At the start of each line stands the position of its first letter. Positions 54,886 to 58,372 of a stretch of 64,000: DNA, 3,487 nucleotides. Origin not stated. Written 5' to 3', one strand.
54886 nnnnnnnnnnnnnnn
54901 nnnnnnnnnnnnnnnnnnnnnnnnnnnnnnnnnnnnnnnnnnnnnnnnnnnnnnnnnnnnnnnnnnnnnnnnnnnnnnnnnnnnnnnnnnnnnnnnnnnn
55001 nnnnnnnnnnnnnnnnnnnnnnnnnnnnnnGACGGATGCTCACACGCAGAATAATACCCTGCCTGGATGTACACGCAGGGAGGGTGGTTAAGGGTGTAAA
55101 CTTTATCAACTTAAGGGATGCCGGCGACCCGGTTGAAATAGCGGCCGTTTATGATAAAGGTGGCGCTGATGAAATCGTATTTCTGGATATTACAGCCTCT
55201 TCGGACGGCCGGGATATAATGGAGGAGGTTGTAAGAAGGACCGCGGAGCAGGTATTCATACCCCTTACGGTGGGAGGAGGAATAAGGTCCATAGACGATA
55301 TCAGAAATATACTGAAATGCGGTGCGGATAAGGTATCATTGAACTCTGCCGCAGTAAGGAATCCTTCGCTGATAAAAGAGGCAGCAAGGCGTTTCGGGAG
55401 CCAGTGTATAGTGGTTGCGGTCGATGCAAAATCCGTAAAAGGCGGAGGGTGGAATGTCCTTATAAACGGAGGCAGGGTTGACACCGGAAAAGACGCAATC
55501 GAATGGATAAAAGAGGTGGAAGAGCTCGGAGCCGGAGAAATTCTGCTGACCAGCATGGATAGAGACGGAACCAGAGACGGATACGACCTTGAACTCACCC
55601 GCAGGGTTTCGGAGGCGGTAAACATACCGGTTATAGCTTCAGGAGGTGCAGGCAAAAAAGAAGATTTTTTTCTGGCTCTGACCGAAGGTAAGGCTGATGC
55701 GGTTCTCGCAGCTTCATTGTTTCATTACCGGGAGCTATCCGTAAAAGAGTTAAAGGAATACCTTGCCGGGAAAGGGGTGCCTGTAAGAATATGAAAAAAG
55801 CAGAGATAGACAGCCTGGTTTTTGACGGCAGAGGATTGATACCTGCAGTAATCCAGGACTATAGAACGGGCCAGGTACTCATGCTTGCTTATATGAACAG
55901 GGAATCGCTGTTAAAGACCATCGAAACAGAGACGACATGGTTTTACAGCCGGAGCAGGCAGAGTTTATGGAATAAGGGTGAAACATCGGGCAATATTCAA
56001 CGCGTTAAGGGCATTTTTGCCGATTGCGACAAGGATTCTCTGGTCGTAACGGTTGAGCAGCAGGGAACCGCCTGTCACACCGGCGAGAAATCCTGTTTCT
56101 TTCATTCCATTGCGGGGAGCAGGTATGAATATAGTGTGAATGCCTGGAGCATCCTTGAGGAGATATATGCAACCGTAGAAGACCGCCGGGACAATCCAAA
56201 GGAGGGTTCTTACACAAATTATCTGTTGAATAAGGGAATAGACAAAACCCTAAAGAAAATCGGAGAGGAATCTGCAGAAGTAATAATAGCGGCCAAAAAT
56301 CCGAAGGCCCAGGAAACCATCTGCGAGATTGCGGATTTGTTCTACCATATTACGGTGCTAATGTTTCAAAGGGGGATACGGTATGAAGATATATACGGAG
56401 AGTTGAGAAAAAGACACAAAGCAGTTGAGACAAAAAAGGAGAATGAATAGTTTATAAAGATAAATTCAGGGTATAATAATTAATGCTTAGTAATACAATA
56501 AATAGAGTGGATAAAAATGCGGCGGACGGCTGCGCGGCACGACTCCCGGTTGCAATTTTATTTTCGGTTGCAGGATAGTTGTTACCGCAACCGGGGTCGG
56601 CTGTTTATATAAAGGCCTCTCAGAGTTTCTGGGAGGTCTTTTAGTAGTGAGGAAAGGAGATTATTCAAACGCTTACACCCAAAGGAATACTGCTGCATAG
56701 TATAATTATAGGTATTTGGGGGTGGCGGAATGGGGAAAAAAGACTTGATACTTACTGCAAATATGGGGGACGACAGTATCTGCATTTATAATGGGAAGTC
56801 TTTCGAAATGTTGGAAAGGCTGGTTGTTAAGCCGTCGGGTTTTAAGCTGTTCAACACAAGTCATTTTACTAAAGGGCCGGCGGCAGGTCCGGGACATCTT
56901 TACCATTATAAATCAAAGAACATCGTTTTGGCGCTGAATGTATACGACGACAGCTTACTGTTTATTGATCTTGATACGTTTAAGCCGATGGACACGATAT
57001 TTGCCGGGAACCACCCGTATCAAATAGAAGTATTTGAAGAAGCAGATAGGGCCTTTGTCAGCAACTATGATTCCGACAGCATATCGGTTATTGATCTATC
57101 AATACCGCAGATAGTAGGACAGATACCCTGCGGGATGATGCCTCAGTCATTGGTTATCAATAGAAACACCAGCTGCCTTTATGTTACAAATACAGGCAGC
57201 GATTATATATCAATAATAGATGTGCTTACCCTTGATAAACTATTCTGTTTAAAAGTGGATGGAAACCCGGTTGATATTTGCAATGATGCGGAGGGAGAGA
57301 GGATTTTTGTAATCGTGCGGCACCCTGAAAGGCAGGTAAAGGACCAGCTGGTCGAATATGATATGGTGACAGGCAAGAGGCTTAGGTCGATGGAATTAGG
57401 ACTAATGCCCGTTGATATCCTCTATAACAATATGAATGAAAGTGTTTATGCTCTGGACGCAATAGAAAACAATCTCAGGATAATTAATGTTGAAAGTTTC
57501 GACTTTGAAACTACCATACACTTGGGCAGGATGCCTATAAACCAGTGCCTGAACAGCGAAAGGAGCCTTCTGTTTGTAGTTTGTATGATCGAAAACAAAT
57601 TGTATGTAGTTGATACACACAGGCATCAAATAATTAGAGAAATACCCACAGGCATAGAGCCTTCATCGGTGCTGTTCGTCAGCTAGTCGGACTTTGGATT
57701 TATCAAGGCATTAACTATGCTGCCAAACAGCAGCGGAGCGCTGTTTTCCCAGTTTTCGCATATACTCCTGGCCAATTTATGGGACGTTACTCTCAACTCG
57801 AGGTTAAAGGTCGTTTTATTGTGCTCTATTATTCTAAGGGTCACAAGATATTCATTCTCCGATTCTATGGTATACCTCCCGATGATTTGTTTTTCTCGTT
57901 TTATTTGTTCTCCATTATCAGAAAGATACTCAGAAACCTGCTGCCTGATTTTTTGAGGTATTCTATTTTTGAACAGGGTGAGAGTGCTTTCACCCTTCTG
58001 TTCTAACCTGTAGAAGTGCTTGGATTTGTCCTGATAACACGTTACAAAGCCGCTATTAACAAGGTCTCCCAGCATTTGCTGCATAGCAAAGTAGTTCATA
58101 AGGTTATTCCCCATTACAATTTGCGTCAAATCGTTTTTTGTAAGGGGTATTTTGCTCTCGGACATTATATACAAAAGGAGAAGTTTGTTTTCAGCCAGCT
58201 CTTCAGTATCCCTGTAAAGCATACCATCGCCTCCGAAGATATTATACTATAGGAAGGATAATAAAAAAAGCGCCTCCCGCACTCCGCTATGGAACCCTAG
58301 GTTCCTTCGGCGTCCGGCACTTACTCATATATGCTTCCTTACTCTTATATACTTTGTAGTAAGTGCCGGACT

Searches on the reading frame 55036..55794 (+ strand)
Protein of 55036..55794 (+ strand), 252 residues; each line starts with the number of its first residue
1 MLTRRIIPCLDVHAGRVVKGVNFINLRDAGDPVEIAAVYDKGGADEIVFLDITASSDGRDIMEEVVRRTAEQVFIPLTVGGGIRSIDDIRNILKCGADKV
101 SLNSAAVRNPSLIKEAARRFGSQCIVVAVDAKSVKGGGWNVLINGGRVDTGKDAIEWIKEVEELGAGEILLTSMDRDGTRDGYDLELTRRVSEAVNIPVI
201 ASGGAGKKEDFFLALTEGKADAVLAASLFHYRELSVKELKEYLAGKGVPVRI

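Call 15: search_protein_families(library=pfam, max_evalue=0.00001, proteins=[window:55036-55794:+])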
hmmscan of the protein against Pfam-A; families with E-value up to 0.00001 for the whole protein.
window:55036-55794:+ (252 aa): 4 families
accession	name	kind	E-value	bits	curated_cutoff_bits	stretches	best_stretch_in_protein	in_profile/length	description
PF00977.27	His_biosynth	-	3.7e-88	295.2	23.6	1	5-234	1-227/228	Histidine biosynthesis protein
PF03060.21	NMO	-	6.8e-09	36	28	0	154-238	145-235/331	Nitronate monooxygenase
PF01207.24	Dus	-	6.7e-07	29.2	20.4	0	68-117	178-227/311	Dihydrouridine synthase (Dus)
PF04309.18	G3P_antiterm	-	9.3e-06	25.6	27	0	61-104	126-169/173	Glycerol-3-phosphate responsive antiterminator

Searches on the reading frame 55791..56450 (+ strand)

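Call 15: search_protein_families(library=pfam, max_evalue=0.00001, proteins=[window:55791-56450:+])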
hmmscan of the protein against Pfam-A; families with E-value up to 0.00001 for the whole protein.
window:55791-56450:+ (219 aa): 2 families
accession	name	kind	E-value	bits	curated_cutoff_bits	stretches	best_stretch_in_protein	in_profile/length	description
PF01502.23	PRA-CH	-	4.1e-35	119.9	27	1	31-104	1-74/74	Phosphoribosyl-AMP cyclohydrolase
PF01503.22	PRA-PH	-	1.2e-19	71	21.3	1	123-209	2-86/86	Phosphoribosyl-ATP pyrophosphohydrolase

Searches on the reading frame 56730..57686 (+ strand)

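Call 15: search_protein_families(library=pfam, max_evalue=0.00001, proteins=[window:56730-57686:+])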
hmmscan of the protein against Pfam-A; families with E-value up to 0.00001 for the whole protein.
window:56730-57686:+ (318 aa): 1 family
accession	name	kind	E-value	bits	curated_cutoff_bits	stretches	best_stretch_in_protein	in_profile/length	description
PF21783.3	YNCE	-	2.8e-07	30.6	27.1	1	53-314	71-331/339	YNCE-like beta-propeller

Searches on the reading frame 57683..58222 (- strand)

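Call 15: search_protein_families(library=pfam, max_evalue=0.00001, proteins=[window:57683-58222:-])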
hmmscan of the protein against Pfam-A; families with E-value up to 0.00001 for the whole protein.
window:57683-58222:- (179 aa): 2 families
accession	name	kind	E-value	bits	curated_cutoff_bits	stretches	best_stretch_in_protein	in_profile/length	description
PF14277.12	DUF4364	-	7.9e-47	159.5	26.9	1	12-173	1-162/162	Domain of unknown function (DUF4364)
PF14947.12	HTH_45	-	6.9e-06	26.4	25.5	0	29-86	19-71/77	Winged helix-turn-helix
